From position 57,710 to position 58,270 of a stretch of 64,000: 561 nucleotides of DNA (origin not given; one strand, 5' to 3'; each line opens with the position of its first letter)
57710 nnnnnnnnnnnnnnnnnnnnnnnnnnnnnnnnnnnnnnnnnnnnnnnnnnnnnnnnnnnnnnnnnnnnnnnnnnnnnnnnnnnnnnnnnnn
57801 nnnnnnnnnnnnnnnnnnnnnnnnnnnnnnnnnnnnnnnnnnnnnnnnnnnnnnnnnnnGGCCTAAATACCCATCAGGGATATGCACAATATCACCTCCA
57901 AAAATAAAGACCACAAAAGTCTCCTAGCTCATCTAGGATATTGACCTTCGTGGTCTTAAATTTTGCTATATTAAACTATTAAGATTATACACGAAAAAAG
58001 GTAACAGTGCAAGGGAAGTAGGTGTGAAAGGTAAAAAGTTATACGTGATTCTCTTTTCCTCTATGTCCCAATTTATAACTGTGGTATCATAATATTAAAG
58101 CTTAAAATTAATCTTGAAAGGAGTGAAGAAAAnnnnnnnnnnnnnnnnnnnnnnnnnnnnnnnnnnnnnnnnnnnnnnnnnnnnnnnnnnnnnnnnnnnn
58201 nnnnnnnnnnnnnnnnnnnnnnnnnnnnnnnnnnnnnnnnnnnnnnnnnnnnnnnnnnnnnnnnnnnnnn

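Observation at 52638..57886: Nickel ECF transporter operon interrupted by larE-larB-larC with no larA (lactate racemase) in the cluster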

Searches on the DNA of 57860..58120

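Call 42: search_rna_families(source=window, start=57860, end=58120, threshold=evalue, max_evalue=1)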
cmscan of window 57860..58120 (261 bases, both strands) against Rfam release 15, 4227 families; matches with E-value up to 1: 0.
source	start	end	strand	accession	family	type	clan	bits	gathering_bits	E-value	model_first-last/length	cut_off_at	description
